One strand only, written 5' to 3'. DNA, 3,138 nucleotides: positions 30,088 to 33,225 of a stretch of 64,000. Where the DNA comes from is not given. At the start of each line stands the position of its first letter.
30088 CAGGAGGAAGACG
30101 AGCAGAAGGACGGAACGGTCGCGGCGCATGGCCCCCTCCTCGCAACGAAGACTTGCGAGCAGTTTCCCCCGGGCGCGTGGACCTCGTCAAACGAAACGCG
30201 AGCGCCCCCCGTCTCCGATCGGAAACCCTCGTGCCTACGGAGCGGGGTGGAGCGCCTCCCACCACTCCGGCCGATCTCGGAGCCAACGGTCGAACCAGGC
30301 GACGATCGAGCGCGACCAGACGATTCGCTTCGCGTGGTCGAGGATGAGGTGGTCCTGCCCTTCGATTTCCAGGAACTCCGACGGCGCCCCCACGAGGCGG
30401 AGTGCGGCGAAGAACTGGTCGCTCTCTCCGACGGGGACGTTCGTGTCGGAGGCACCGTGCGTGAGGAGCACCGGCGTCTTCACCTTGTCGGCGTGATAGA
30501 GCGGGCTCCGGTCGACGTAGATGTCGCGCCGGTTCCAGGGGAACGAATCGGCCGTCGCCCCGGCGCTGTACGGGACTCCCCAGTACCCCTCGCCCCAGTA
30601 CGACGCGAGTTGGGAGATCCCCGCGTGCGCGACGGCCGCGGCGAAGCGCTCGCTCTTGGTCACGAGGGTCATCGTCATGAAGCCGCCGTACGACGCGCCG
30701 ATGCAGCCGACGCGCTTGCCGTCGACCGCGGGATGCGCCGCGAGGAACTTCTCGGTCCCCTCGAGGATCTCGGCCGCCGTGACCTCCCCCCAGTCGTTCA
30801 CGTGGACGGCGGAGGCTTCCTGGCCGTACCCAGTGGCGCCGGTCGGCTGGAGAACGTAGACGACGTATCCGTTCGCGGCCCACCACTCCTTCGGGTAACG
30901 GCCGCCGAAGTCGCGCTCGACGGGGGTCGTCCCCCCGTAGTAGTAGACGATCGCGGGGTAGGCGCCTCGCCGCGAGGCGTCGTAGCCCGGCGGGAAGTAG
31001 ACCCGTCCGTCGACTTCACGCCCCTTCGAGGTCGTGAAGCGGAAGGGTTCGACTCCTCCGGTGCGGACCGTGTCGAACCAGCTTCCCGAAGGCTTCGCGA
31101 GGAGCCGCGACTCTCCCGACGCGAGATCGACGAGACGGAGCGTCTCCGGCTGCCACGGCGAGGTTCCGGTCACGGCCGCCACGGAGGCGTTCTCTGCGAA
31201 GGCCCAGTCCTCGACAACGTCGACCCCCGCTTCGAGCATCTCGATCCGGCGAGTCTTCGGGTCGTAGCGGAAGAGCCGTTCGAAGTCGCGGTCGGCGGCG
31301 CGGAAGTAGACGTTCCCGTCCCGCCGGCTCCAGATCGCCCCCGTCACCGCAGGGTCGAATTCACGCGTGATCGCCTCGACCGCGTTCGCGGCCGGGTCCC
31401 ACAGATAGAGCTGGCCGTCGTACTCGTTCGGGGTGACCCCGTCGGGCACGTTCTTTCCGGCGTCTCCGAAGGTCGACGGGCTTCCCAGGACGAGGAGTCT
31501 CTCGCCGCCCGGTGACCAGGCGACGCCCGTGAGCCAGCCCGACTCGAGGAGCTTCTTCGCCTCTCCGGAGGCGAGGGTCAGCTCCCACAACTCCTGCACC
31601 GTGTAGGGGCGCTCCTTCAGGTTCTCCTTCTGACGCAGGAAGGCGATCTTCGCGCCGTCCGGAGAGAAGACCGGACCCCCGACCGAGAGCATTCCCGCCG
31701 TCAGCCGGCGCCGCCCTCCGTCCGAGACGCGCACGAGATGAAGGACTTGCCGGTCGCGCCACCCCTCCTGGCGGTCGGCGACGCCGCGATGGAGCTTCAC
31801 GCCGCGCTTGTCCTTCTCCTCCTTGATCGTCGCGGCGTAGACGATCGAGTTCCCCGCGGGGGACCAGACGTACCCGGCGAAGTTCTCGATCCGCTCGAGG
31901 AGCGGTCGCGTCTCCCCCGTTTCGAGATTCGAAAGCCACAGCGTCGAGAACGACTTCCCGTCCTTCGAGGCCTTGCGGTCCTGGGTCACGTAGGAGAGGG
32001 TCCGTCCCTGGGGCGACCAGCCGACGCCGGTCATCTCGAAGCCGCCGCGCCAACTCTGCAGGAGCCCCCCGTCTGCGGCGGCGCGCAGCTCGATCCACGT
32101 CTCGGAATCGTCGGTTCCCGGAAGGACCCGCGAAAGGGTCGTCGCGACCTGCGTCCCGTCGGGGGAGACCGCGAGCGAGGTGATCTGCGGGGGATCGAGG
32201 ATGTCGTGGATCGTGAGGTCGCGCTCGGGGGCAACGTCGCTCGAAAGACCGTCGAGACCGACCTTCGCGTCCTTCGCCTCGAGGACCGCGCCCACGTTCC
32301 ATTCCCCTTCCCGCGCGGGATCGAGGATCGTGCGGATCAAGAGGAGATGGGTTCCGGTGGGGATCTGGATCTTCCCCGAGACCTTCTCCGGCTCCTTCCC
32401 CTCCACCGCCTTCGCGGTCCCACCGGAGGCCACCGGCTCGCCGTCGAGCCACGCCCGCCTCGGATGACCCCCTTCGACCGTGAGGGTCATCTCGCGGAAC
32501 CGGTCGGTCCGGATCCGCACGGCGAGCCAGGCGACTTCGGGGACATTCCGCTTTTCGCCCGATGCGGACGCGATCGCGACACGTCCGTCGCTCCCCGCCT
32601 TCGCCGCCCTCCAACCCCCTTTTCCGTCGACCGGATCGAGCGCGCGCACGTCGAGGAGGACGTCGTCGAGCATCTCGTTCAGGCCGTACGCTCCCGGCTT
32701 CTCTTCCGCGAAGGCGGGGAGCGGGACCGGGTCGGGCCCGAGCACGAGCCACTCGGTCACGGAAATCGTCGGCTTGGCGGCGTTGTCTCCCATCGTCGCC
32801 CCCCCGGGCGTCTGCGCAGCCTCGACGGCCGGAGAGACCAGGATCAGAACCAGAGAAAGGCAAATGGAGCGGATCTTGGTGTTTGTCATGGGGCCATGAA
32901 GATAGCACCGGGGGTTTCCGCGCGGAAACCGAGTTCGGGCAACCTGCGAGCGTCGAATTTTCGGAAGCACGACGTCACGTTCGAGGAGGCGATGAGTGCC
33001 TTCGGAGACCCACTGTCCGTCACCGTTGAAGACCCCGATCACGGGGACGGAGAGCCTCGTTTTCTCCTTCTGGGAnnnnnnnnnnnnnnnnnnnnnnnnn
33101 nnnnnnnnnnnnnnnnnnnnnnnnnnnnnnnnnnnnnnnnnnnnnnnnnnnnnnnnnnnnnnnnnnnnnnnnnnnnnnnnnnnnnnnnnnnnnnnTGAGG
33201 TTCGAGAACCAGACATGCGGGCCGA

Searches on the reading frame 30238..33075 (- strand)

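Call 56: search_protein_families(library=pfam, proteins=[window:30238-33075:-], max_evalue=0.00001)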
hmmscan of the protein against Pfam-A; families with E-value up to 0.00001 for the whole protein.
window:30238-33075:- (946 aa): 4 families
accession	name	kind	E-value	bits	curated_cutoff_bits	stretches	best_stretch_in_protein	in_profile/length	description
PF00326.27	Peptidase_S9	-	4.1e-41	141.3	22.6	1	730-933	8-211/213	Prolyl oligopeptidase family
PF02129.25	Peptidase_S15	-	8e-10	39.3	23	0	688-830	5-140/262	X-Pro dipeptidyl-peptidase (S15 family)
PF01738.24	DLH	-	1.4e-06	28.5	21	1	730-909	35-186/217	Dienelactone hydrolase family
PF00756.26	Esterase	-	7.9e-06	26.2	22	0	684-881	4-198/251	Putative esterase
